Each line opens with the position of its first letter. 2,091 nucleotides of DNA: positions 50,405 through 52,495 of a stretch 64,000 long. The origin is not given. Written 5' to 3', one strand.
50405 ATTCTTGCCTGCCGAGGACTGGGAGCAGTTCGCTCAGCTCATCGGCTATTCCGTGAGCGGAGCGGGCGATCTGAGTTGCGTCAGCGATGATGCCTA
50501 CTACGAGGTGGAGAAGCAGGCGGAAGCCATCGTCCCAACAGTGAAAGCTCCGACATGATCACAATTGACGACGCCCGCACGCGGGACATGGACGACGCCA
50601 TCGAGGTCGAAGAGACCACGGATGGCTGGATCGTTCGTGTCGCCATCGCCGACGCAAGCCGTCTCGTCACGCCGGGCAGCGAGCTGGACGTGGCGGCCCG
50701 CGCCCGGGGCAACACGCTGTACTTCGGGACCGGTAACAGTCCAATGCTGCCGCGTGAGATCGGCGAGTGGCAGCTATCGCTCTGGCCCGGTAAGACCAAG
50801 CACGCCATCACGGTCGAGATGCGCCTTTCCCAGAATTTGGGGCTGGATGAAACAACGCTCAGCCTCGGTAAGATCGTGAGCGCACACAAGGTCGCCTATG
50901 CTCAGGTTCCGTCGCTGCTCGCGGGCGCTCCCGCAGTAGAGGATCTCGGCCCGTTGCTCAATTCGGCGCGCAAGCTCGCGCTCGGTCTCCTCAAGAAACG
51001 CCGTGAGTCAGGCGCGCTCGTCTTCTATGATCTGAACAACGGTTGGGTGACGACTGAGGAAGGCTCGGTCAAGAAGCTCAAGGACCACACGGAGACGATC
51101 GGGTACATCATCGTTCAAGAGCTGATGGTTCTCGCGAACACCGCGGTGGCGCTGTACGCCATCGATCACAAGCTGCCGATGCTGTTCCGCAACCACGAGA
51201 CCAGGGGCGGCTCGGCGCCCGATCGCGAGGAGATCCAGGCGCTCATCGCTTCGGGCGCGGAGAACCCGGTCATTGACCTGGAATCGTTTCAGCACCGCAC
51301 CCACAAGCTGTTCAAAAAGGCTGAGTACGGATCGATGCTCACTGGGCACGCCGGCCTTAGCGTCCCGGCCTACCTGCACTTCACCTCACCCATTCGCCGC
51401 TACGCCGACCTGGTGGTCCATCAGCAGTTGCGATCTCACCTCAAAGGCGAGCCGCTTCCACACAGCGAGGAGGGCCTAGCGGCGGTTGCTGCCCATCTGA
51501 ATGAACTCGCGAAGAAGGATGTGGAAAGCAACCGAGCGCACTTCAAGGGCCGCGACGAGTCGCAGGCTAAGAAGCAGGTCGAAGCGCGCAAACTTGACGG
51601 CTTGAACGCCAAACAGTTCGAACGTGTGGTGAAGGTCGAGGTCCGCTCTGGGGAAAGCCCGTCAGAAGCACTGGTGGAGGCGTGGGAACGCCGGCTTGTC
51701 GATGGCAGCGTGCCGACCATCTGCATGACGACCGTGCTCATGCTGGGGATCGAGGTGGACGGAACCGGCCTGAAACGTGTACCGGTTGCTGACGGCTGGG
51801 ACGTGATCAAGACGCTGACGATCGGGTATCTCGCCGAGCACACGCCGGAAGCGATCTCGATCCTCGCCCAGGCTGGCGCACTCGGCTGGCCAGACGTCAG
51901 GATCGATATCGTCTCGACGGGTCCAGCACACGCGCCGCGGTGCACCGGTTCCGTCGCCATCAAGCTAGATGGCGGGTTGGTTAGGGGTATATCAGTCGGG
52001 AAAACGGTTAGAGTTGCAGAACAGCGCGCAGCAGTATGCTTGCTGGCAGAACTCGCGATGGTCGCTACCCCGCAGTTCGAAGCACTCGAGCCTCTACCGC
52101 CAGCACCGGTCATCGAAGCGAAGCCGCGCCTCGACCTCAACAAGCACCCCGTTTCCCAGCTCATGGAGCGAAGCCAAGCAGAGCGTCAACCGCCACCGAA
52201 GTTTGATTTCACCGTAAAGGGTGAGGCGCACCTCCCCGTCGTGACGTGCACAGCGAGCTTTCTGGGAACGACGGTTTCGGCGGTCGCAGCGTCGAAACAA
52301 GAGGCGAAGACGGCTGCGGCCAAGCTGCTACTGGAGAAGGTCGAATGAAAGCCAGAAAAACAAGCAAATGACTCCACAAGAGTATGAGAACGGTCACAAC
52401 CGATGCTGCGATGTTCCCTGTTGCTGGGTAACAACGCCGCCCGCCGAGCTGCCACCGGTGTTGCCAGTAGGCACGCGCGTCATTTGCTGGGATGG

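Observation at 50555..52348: Phage-encoded RNase II/R-like exoribonuclease lacking cold-shock/S1 domains but carrying a C-terminal dsRNA-binding motif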

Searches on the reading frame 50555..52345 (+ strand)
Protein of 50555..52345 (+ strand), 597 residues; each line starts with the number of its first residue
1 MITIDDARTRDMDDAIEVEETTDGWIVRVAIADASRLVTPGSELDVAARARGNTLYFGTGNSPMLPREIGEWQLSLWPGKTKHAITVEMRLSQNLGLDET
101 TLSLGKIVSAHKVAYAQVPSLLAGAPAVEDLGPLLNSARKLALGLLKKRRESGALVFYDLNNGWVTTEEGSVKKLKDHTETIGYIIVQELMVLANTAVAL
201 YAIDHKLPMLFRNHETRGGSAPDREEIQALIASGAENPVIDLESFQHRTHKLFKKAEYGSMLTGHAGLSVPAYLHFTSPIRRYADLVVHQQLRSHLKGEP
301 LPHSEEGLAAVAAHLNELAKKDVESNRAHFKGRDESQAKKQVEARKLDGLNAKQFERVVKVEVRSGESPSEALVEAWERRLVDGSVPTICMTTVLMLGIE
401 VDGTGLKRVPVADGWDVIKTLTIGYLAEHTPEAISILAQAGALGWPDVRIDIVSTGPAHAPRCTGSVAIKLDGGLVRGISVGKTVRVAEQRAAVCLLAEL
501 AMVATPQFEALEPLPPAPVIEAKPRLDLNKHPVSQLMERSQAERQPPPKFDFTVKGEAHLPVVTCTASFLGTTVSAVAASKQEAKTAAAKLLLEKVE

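Call 3: search_protein_families(library=pfam, proteins=[window:50555-52345:+], max_evalue=10)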
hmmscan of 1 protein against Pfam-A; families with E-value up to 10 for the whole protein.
window:50555-52345:+ (597 aa): 4 families
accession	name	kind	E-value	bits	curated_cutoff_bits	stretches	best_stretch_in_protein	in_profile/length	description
PF00773.25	RNB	-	6.9e-67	226.5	29.3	1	2-297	10-325/326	RNB domain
PF00035.32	dsrm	-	4.9e-14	53.1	23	2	532-595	1-65/66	Double-stranded RNA binding motif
PF13656.11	RNA_pol_L_2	-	0.039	14.1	27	1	175-207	6-38/75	RNA polymerase Rpb3/Rpb11 dimerisation domain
PF24995.1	DSRM_2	-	0.22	12.4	27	1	555-595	37-76/79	dsRNA binding domain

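Call 4: search_protein_families(library=phrogs, proteins=[window:50555-52345:+], max_evalue=0.01)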
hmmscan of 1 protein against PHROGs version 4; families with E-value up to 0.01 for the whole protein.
window:50555-52345:+ (597 aa): 2 families
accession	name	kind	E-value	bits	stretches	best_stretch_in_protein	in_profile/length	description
phrog_13933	-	DNA, RNA and nucleotide metabolism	1.1e-59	203.3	2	1-216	225-446/677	nuclease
phrog_28637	-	unknown function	0.002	18.5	0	520-596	151-230/233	-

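Call 5: search_protein_families(library=ncbifam, proteins=[window:50555-52345:+], max_evalue=1)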
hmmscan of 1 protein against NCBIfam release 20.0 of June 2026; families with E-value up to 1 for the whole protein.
window:50555-52345:+ (597 aa): 7 families
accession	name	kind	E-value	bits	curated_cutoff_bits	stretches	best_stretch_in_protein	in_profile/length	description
TIGR02063.1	RNase_R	equivalog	6.8e-61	206.5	597.85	2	1-230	255-485/711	ribonuclease R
TIGR00358.1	3_prime_RNase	superfamily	4.1e-55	187.3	368.6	2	1-231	203-433/657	VacB/RNase II family 3'-5' exoribonuclease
NF003455.0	PRK05054.1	equivalog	1.3e-36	126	542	2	2-214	199-417/645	exoribonuclease II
NF008648.0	PRK11642.1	equivalog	1.1e-34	119.8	982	2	1-215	268-487/813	ribonuclease R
TIGR02062.1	RNase_B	equivalog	2.2e-31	108.6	641.9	2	2-201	199-405/646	exoribonuclease II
TIGR02191.1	RNaseIII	equivalog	2.4e-05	24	166.25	1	525-595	146-218/219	ribonuclease III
TIGR04238.1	seadorna_dsRNA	equivalog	0.00076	19.3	125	1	548-596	18-67/201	seadornavirus double-stranded RNA-binding protein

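Call 6: search_solved_structures(query=window:50555-52345:+, max_evalue=1, show_alignments=2)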
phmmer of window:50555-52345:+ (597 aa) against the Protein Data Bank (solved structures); distinct sequences matched with E-value up to 1: 32.
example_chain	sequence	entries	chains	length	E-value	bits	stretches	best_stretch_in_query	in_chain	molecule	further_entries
5xgu_B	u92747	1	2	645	8.3e-31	110.4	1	1-296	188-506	Ribonuclease R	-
8cdu_C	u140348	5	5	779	4.3e-29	104.8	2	2-217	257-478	Ribonuclease R | RNase R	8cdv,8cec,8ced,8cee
2id0_A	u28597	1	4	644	2.6e-23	85.7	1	2-324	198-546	Exoribonuclease 2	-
2ix0_A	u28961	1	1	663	2.9e-23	85.6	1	2-324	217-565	EXORIBONUCLEASE 2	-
2ix1_A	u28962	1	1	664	1.4e-22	83.3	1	2-324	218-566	EXORIBONUCLEASE 2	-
2r7d_A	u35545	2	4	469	4.9e-21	78.2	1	3-322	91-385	Ribonuclease II family protein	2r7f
7dcy_A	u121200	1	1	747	1.3e-20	76.8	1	2-296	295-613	Ribonuclease R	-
6lqs_R4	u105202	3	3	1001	7.6e-20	74.3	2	3-214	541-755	Exosome complex exonuclease DIS3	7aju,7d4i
8qcf_K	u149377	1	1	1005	7.6e-20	74.3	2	3-214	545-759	Exosome complex exonuclease DIS3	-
2vnu_D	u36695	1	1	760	1.6e-19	73.2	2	3-214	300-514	EXOSOME COMPLEX EXONUCLEASE RRP44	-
7dic_A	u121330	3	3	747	1.7e-19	73.1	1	2-296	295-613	Ribonuclease R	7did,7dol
2wp8_J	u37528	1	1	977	3.4e-19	72.1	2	3-214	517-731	EXOSOME COMPLEX EXONUCLEASE DIS3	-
5g06_J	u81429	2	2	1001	3.7e-19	72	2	3-214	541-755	EXOSOME COMPLEX EXONUCLEASE DIS3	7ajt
4ifd_J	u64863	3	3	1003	3.7e-19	72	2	3-214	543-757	Exosome complex exonuclease DIS3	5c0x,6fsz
5k36_K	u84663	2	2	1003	3.7e-19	72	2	3-214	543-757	Exosome complex exonuclease DIS3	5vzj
7am1_A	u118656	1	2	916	2.9e-10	42.6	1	263-316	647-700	Protein SSD1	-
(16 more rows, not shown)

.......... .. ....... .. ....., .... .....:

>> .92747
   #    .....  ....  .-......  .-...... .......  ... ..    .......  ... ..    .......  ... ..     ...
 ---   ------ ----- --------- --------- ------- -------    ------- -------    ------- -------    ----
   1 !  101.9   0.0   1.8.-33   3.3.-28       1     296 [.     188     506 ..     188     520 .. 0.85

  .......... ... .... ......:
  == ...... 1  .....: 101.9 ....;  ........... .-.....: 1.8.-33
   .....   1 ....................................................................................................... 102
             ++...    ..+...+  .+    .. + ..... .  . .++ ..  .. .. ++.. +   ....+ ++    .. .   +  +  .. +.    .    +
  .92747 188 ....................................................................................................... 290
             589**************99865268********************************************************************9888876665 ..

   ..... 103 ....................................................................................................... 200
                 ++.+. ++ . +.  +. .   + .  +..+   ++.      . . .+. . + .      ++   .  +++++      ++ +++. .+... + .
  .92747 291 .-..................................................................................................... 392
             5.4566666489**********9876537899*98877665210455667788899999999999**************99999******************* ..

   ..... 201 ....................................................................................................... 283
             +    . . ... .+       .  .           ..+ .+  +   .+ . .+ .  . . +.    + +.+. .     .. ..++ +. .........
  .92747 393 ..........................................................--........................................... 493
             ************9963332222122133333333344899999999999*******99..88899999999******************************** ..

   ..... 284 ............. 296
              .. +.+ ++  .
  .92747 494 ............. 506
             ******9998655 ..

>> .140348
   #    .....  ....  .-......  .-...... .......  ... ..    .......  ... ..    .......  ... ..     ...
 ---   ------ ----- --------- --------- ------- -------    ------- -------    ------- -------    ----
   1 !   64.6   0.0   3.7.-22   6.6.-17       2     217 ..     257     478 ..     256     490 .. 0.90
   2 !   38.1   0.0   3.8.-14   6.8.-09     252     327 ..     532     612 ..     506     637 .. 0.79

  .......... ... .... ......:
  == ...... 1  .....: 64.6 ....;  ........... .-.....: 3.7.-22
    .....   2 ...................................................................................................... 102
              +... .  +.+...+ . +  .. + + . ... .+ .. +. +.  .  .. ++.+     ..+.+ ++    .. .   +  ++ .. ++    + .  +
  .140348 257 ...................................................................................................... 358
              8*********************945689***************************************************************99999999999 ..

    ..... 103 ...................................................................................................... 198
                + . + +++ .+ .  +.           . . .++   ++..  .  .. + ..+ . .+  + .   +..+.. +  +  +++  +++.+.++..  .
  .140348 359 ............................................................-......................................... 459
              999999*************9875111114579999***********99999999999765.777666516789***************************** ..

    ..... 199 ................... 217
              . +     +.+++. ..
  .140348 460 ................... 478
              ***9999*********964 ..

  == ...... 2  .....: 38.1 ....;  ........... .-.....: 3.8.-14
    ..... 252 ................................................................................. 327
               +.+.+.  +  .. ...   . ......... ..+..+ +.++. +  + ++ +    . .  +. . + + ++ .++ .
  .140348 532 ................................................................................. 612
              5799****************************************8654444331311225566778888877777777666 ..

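Call 8: search_dna_similar(query=window:50555-52345:+, collection=phages, mode=protein, max_rows=40)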
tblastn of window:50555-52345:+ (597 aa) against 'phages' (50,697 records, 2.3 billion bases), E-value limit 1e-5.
Records with a match: 39; places in all: 39; records where one place covers at least 80% of the query: 0.
Best place of each record, by identity: <60% 39.
By first word of the organism name: Bacteriophage 16; Listeria 6; Salmonella 3; Staphylococcus 3; Acinetobacter 2; Lactococcus 2; Enterococcus 2; uncultured 2; Klebsiella 1; Mammaliicoccus 1; and 1 more.
By host as written in the record: - 21; Listeria monocytogenes 6; Homo sapiens 2; Staphylococcus aureus 2; Klebsiella pneumoniae ST16-OXA48 1; Lactococcus lactis SMQ-562 1; Lactococcus lactis 1; Mammaliicoccus sciuri IVB6228 1; and 4 more.
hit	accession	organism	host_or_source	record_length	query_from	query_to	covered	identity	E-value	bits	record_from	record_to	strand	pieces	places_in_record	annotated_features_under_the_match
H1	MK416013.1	Klebsiella phage ST16-OXA48phi5.1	Klebsiella pneumoniae ST16-OXA48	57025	1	323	54%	31.3%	1e-23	112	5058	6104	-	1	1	exoribonuclease II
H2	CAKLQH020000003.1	Acinetobacter phage MD-2021a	not known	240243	1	328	55%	30.5%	8e-36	150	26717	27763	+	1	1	rnr: exoribonuclease R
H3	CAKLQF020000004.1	Acinetobacter phage MD-2021a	not known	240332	1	328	55%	30.5%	8e-36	150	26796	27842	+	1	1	rnr: exoribonuclease R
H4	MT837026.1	Bacteriophage sp.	human fecal samples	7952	2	343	57%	29.0%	4e-23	110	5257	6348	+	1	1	record has no annotation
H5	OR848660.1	Listeria phage LM 4-14-1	Listeria monocytogenes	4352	1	327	55%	29.2%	4e-28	125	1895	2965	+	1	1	record has no annotation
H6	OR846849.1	Listeria phage LM 4-11-1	Listeria monocytogenes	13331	1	327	55%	29.2%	6e-28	125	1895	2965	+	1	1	record has no annotation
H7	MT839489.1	Bacteriophage sp.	human fecal samples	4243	2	340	57%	28.2%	8e-26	119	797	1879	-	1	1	record has no annotation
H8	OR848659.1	Listeria phage LM 4-14-1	Listeria monocytogenes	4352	1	327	55%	29.0%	9e-28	124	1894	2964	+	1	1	record has no annotation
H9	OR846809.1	Listeria phage LM 4-11-1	Listeria monocytogenes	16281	1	327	55%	29.0%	1e-27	124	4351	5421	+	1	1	record has no annotation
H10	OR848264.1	Listeria phage LM 4-14-1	Listeria monocytogenes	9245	1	343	57%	27.5%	2e-24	114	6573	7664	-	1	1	record has no annotation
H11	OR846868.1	Listeria phage LM 4-11-1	Listeria monocytogenes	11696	1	343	57%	27.5%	2e-24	114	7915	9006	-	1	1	record has no annotation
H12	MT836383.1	Bacteriophage sp.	human fecal samples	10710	2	331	55%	28.1%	3e-17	92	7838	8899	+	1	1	record has no annotation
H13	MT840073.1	Bacteriophage sp.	human fecal samples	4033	1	298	50%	31.0%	3e-28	126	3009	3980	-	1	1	record has no annotation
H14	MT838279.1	Bacteriophage sp.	human fecal samples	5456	1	327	55%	27.9%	5e-28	125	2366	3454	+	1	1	record has no annotation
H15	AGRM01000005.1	Salmonella enterica subsp. houtenae str. ATCC BAA-1581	Homo sapiens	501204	1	299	50%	30.5%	1e-28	127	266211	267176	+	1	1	ribonuclease R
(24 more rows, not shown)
